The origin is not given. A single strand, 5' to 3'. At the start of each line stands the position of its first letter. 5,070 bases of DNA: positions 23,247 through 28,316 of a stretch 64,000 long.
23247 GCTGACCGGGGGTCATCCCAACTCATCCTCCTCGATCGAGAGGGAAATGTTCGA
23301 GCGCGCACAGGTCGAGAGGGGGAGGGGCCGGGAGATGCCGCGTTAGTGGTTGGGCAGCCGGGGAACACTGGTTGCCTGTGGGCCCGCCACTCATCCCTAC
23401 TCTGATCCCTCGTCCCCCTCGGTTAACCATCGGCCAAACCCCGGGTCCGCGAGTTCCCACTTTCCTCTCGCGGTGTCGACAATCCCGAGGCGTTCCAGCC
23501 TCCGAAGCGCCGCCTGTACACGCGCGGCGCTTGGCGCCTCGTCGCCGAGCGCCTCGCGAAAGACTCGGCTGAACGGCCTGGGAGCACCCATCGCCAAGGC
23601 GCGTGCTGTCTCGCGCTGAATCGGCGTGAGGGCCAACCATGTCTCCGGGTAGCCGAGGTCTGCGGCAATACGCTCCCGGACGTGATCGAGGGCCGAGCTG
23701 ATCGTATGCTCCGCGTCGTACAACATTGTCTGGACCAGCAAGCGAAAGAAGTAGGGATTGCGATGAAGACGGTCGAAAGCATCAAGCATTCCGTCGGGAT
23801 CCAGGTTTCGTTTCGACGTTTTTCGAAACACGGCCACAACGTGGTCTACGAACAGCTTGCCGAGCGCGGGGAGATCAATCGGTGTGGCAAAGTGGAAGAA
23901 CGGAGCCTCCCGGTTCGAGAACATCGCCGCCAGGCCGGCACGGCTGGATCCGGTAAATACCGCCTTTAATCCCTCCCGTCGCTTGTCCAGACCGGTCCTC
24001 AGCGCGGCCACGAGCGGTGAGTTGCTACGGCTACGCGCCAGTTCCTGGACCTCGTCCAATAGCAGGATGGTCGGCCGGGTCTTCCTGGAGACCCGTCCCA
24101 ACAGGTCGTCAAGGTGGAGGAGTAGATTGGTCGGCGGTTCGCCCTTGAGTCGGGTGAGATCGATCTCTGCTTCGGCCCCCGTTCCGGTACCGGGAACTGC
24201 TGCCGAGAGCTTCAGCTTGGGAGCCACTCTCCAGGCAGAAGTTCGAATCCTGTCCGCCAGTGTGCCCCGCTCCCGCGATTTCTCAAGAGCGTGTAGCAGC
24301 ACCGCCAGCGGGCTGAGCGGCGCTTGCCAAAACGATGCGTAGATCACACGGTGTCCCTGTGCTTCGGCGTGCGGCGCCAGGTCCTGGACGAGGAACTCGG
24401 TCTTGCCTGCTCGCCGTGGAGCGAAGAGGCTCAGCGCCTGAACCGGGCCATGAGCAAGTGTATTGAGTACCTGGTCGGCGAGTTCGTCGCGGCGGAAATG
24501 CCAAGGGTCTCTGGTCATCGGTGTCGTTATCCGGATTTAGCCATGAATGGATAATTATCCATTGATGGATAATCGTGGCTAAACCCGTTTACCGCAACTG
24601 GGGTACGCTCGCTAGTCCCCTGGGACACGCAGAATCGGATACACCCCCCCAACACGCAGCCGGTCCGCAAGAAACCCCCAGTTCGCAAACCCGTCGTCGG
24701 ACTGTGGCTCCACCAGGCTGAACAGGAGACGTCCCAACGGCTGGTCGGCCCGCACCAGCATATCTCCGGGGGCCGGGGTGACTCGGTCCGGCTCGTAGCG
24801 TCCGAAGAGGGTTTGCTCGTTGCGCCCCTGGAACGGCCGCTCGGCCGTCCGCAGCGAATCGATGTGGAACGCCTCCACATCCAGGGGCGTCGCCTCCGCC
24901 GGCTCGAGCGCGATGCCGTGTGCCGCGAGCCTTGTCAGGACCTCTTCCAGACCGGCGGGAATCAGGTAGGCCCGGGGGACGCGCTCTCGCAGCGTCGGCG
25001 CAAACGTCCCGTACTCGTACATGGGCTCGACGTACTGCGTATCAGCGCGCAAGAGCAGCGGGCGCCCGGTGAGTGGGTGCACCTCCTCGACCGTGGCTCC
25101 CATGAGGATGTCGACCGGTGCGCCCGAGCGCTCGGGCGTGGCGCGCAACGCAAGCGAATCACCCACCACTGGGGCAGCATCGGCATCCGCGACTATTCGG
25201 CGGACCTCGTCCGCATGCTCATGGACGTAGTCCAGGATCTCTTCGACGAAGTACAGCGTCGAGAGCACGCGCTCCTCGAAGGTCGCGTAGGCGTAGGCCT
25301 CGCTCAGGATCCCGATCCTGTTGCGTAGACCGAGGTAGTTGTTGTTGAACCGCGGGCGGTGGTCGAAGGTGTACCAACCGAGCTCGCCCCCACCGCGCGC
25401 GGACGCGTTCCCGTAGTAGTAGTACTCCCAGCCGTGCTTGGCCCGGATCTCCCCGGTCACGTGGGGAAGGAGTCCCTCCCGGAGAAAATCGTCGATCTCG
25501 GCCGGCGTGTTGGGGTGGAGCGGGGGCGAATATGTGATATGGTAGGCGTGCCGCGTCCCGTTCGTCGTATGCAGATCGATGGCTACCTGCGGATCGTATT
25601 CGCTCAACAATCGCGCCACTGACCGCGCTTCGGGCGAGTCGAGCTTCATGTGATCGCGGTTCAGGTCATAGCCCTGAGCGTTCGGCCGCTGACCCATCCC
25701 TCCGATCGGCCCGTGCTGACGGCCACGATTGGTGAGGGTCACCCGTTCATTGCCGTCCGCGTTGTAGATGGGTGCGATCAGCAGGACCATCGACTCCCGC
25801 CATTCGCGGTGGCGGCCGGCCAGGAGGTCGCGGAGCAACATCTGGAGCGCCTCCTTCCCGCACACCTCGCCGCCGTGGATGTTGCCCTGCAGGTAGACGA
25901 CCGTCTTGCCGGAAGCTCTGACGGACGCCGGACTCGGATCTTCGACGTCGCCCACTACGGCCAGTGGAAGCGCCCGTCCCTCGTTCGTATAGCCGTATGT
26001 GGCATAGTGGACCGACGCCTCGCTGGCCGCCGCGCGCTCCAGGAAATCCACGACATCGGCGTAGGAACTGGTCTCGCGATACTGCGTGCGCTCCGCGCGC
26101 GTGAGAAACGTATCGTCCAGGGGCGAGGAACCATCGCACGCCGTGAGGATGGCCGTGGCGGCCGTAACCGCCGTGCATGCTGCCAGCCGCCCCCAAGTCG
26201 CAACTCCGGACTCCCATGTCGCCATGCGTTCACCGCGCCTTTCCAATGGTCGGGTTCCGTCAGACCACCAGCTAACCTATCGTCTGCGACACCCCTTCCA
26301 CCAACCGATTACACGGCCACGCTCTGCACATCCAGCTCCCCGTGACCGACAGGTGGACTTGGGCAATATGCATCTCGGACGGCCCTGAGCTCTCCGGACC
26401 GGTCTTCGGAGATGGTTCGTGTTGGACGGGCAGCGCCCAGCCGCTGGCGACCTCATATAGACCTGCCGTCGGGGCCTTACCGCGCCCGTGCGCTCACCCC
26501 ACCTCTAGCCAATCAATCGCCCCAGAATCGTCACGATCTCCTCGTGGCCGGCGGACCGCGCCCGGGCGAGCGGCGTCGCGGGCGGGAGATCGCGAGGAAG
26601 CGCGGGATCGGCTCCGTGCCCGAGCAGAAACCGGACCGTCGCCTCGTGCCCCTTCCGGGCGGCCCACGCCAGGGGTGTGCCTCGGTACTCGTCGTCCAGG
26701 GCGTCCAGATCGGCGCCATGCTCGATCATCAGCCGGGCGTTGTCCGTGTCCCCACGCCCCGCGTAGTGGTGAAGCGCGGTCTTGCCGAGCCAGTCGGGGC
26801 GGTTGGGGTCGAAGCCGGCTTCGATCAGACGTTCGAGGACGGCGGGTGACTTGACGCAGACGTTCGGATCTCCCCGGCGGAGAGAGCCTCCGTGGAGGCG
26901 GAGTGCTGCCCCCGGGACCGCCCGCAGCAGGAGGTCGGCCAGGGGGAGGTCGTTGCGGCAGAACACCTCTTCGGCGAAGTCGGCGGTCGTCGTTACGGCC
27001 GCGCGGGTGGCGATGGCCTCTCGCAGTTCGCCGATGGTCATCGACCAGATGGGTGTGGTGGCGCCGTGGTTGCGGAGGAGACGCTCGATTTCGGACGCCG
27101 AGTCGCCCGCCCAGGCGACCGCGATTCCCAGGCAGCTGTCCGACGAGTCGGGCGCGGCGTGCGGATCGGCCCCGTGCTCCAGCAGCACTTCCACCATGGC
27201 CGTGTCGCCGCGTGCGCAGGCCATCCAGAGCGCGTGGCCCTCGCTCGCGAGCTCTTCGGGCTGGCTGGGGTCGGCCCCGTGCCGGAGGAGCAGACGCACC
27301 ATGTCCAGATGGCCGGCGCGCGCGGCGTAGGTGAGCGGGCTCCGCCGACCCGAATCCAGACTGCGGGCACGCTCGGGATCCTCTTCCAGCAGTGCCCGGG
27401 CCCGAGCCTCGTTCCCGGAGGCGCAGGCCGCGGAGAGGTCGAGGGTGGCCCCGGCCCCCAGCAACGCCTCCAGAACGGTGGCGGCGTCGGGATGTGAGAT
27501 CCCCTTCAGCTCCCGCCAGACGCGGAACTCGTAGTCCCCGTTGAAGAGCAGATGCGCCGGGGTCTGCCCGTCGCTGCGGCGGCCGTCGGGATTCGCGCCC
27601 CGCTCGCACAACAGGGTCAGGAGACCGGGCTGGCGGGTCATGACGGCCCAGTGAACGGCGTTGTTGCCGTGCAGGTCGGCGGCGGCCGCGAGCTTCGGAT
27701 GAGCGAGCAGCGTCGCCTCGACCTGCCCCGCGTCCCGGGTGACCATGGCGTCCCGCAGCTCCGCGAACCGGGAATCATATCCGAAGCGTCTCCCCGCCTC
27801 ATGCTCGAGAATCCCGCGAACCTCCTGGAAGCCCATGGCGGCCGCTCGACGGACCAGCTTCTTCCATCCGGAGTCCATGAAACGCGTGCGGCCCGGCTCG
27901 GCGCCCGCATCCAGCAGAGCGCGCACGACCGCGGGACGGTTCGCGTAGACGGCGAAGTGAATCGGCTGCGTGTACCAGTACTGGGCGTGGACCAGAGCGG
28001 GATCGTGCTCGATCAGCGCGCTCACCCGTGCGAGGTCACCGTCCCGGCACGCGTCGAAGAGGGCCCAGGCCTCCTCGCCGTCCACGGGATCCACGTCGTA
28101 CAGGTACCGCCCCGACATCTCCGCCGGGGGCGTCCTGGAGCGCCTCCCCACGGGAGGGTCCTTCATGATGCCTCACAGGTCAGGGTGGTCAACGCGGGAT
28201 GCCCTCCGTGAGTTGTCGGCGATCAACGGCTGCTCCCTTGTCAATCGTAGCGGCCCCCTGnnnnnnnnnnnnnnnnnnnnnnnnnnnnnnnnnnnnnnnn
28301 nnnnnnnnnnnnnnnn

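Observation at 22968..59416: Massive local expansion of a secreted GEGPGE(F/V) beta-propeller lipoprotein family: 8 intact genes and at least 6 fragments in 37 kb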

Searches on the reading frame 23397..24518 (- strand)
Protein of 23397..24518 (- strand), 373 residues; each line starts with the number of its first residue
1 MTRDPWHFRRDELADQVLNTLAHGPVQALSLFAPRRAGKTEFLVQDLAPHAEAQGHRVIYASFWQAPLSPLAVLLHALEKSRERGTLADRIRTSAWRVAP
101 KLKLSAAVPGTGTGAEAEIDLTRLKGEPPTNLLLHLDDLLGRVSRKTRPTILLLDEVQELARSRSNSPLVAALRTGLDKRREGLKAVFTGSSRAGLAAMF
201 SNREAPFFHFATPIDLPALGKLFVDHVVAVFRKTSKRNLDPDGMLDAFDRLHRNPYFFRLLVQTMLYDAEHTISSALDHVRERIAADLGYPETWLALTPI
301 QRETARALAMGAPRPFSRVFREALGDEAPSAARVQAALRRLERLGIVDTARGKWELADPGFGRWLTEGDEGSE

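Call 12: search_protein_families(library=pfam, proteins=[window:23397-24518:-], max_evalue=0.01)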
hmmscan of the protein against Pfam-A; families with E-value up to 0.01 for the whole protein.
window:23397-24518:- (373 aa): 4 families
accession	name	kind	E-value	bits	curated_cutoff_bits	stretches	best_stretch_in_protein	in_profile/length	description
PF13191.12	AAA_16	-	2.2e-06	28.7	32.6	1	12-170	11-153/167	AAA ATPase domain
PF01637.24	ATPase_2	-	1.9e-05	25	33.2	1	15-193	9-157/225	ATPase domain predominantly from Archaea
PF13173.12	AAA_14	-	0.00037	20.9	27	0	145-196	59-103/129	AAA domain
PF13401.12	AAA_22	-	0.0072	17.1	27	0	101-192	64-124/130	AAA domain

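Call 56: search_protein_families(library=padloc, proteins=[window:23397-24518:-], max_evalue=0.001)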
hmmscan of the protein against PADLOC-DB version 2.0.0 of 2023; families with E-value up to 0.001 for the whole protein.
window:23397-24518:- (373 aa): 0 families

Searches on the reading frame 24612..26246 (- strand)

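Call 12: search_protein_families(library=pfam, proteins=[window:24612-26246:-], max_evalue=0.01)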
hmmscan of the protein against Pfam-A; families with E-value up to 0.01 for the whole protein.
window:24612-26246:- (544 aa): 2 families
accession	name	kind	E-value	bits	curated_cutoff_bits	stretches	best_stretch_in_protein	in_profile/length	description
PF00246.29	Peptidase_M14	-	2.3e-15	57.4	21.6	1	67-202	3-136/286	Zinc carboxypeptidase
PF24827.1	AstE_AspA_cat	-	3.6e-05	23.8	25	1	116-240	4-118/192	Succinylglutamate desuccinylase/Aspartoacylase catalytic domain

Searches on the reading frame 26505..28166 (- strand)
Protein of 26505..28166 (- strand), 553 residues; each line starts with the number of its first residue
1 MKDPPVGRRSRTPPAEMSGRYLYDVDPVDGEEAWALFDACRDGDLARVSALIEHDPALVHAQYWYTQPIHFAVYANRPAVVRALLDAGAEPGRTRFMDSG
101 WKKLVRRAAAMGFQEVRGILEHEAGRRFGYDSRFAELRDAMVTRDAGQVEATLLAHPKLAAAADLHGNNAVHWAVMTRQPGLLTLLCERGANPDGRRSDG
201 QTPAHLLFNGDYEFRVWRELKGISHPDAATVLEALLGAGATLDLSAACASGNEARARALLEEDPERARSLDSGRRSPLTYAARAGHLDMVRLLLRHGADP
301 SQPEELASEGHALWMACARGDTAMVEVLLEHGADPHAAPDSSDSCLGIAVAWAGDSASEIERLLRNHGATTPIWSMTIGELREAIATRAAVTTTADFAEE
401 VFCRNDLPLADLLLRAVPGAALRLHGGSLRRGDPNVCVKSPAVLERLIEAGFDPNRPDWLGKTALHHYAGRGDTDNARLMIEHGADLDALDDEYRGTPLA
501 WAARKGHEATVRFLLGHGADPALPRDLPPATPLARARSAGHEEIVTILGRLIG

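Call 12: search_protein_families(library=pfam, proteins=[window:26505-28166:-], max_evalue=0.01)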
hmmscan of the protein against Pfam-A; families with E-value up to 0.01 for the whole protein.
window:26505-28166:- (553 aa): 7 families
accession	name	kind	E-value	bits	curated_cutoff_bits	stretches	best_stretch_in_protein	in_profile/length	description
PF12796.13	Ank_2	-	1.8e-45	153.9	27.3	3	440-521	9-86/90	Ankyrin repeats (3 copies)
PF00023.36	Ank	-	2.1e-37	125.5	21.1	4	275-302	3-30/33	Ankyrin repeat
PF13637.12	Ank_4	-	1e-34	118.2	22.7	5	465-515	1-50/50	Ankyrin repeats (many copies)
PF13606.12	Ank_3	-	7e-31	102.8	22.3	3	275-301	3-29/30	Ankyrin repeat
PF13857.12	Ank_5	-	7.3e-28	96.8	27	3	259-304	1-46/56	Ankyrin repeats (many copies)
PF24521.3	Ank_KRIT1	-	6.9e-15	55.5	80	2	243-366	21-142/149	KRIT1 ankyrin-repeats domain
PF23745.1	ANK_LRRK2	-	0.0052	17.1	27.5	0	313-366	35-86/130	LRRK2 ANK repeat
